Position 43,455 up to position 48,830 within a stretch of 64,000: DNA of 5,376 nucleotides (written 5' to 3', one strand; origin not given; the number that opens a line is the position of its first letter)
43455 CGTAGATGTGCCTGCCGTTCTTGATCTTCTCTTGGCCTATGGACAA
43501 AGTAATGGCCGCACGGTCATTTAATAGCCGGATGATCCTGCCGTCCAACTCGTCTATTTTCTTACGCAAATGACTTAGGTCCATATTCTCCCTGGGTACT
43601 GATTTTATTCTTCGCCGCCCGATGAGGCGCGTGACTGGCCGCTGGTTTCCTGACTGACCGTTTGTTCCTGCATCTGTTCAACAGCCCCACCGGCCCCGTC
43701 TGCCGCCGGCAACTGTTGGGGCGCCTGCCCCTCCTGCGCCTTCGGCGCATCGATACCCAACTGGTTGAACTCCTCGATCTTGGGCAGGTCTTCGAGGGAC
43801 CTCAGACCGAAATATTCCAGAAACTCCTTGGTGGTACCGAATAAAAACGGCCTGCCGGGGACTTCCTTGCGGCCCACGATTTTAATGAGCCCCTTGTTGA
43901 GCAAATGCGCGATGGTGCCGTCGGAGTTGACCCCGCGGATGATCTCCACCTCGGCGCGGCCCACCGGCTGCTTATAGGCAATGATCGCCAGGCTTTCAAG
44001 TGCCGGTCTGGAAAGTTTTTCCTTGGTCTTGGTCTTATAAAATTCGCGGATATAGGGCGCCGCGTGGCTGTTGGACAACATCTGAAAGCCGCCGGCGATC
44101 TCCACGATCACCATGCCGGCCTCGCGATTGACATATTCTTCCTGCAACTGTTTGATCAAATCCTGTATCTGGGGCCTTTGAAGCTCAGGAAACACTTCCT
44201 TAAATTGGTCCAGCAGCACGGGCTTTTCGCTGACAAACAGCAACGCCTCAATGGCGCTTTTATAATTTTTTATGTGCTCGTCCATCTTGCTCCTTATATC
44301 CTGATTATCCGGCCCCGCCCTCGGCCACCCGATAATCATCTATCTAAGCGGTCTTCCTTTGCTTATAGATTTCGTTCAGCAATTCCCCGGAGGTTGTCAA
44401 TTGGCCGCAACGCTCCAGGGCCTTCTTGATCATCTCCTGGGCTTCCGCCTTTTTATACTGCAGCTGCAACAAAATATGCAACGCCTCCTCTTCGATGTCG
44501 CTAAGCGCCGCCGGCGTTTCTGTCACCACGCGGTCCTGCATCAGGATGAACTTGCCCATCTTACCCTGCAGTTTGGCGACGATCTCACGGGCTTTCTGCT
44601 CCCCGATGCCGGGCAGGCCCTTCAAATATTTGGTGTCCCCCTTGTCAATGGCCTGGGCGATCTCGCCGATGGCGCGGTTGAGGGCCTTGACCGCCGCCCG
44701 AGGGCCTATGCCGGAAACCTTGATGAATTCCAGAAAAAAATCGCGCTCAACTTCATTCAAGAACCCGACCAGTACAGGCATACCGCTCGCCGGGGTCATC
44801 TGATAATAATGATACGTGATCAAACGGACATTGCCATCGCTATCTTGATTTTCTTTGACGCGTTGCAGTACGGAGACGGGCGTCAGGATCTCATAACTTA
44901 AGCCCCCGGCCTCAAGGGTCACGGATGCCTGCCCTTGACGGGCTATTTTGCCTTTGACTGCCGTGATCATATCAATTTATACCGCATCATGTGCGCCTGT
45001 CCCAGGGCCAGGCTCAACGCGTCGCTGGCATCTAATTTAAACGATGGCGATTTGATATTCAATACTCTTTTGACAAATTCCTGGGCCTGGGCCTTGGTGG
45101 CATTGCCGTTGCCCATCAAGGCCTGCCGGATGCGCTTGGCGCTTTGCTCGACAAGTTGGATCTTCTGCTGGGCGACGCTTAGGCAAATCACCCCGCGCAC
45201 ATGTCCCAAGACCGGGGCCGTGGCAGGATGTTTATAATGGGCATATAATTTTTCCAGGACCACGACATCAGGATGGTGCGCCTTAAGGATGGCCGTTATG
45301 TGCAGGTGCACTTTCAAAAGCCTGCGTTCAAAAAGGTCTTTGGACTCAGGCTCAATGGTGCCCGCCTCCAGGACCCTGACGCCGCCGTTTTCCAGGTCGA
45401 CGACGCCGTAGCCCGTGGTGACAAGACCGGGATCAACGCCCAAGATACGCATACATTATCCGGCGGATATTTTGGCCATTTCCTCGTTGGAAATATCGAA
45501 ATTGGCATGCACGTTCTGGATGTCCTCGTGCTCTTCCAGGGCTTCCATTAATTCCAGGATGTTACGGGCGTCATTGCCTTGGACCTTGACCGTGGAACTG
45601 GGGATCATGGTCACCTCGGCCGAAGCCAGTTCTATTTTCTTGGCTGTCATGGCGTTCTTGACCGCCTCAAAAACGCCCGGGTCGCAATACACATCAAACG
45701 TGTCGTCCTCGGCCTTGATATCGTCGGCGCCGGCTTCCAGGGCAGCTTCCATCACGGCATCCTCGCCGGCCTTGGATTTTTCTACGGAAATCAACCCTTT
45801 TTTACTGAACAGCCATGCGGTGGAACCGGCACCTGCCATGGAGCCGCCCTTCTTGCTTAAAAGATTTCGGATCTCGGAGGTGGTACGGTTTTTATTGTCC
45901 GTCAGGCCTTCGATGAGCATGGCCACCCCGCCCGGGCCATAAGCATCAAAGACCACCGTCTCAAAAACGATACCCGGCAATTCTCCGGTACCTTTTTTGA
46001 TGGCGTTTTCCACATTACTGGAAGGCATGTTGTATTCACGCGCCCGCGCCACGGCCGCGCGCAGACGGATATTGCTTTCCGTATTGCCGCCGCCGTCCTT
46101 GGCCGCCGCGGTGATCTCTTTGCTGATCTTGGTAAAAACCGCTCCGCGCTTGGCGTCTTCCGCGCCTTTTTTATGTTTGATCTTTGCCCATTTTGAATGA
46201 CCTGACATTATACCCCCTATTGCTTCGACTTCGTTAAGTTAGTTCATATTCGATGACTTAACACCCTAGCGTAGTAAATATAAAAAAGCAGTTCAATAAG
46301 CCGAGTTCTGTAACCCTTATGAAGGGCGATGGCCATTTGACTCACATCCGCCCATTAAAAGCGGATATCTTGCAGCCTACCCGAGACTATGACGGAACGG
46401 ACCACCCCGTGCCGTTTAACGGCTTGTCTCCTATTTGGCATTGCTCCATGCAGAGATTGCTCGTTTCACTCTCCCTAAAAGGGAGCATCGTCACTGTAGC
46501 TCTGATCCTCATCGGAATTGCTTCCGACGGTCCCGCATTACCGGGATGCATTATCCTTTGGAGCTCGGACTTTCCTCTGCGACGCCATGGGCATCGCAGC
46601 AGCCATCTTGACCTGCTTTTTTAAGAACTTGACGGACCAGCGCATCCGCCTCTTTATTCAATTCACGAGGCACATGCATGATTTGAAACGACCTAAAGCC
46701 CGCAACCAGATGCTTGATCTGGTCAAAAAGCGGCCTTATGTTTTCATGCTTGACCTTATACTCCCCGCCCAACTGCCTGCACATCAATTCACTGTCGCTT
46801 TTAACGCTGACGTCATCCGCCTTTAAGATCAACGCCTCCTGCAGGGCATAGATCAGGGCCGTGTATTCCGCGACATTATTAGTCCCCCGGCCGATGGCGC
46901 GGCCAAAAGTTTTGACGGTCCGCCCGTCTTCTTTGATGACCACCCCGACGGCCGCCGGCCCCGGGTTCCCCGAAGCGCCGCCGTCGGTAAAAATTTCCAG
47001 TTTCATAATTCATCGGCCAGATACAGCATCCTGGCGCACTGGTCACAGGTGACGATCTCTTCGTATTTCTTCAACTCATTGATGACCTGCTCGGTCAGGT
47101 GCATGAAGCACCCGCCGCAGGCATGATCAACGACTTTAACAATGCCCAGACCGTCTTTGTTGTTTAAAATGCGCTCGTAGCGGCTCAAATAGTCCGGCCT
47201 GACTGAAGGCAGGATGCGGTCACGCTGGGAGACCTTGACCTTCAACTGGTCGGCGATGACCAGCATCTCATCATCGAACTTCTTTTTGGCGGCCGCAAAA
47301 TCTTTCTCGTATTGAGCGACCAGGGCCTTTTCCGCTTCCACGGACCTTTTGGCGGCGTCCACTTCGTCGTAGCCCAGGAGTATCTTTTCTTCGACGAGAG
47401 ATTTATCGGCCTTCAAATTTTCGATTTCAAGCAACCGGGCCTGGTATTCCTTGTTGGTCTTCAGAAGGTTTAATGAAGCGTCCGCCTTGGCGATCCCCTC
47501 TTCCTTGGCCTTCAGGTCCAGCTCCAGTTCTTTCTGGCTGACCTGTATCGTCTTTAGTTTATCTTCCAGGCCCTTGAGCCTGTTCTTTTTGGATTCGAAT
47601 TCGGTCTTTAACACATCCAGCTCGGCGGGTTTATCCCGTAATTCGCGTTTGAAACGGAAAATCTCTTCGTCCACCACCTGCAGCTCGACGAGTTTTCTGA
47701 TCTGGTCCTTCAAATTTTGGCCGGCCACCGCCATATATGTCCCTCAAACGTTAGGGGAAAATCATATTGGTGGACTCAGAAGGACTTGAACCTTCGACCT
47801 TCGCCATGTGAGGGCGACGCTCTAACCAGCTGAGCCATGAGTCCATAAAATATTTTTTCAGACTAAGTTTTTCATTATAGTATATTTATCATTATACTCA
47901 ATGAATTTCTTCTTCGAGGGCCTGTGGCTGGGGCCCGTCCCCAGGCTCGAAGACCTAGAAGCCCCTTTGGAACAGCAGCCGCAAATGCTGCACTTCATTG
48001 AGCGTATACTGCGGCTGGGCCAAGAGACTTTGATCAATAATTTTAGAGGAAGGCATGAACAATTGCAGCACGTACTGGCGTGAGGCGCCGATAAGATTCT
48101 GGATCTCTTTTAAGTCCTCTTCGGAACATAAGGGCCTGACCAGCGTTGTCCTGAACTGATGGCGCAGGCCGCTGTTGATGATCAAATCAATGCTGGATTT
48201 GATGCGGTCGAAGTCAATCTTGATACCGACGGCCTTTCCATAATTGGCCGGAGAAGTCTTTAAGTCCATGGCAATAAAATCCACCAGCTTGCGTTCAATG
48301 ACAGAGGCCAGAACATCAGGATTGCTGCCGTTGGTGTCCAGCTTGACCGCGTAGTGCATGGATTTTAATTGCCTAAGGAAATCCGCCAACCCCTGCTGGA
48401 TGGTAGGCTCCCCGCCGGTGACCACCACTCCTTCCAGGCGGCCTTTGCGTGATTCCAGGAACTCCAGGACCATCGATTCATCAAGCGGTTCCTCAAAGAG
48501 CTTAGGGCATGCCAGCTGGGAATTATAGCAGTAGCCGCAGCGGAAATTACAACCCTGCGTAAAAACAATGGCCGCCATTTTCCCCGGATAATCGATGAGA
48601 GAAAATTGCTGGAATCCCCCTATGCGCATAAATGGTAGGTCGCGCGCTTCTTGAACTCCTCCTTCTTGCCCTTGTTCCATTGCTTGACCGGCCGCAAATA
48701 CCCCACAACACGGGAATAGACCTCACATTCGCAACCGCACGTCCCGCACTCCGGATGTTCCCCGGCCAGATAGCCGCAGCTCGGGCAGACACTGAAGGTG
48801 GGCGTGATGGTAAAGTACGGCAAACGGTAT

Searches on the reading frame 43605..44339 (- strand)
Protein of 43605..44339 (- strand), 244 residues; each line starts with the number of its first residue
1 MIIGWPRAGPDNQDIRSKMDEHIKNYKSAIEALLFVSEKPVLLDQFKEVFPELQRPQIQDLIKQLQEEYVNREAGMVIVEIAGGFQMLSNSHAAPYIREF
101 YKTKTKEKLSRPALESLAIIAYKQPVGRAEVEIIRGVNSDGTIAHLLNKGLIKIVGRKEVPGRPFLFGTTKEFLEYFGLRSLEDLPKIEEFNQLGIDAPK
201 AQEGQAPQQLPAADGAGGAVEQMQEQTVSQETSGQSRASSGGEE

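Call 24: search_protein_families(library=pfam, proteins=[window:43605-44339:-], max_evalue=0.0001)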
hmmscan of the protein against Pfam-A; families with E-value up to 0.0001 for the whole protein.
window:43605-44339:- (244 aa): 1 family
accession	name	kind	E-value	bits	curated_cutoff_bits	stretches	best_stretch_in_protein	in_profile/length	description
PF04079.22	SMC_ScpB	-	1.1e-54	184.8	27.4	1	29-188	2-160/160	Segregation and condensation complex subunit ScpB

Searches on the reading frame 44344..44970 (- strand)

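Call 24: search_protein_families(library=pfam, proteins=[window:44344-44970:-], max_evalue=0.0001)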
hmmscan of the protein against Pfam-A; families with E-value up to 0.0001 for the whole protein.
window:44344-44970:- (208 aa): 2 families
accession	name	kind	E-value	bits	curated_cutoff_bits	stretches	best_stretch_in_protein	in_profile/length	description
PF14520.12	HHH_5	-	1.3e-09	38.9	27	1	79-135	1-56/57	Helix-hairpin-helix domain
PF01330.27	RuvA_N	-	6.7e-08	33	23.6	1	1-55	1-51/61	RuvA N terminal domain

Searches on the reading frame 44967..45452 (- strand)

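Call 24: search_protein_families(library=pfam, proteins=[window:44967-45452:-], max_evalue=0.0001)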
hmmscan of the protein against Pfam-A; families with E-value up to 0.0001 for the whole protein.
window:44967-45452:- (161 aa): 1 family
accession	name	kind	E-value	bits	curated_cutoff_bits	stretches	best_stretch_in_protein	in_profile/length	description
PF02075.23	RuvC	-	1.2e-34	119.7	22.2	1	3-150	1-146/148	Crossover junction endodeoxyribonuclease RuvC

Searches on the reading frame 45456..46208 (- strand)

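Call 24: search_protein_families(library=pfam, proteins=[window:45456-46208:-], max_evalue=0.0001)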
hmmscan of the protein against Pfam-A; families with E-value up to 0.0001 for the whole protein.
window:45456-46208:- (250 aa): 2 families
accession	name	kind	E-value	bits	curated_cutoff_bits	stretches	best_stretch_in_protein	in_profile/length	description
PF01709.26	Transcrip_reg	-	8.5e-56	188.5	27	1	82-237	1-160/160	TACO1/YebC second and third domain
PF20772.2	TACO1_YebC_N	-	1.2e-30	106.2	36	1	5-76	1-73/73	TACO1/YebC protein N-terminal domain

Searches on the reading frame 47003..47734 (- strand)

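Call 24: search_protein_families(library=pfam, proteins=[window:47003-47734:-], max_evalue=0.0001)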
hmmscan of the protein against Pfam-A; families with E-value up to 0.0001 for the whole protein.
window:47003-47734:- (243 aa): 2 families
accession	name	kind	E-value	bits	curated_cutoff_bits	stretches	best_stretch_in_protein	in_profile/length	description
PF02591.20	Zn_ribbon_9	-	5.4e-12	46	29.1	1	205-237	1-33/33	C4-type zinc ribbon domain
PF24481.2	CT398_CC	-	1.6e-06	28.5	27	1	18-192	1-178/180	CT398-like coiled coil hairpin domain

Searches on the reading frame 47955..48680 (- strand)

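Call 24: search_protein_families(library=pfam, proteins=[window:47955-48680:-], max_evalue=0.0001)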
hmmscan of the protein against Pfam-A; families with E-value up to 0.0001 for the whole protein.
window:47955-48680:- (241 aa): 2 families
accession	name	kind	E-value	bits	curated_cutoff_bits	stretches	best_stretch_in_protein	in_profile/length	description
PF04055.27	Radical_SAM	-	3e-19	70.3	29.5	1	38-193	1-162/166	Radical SAM superfamily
PF13353.11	Fer4_12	-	3.6e-09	37.5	22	1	37-109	8-81/137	4Fe-4S single cluster domain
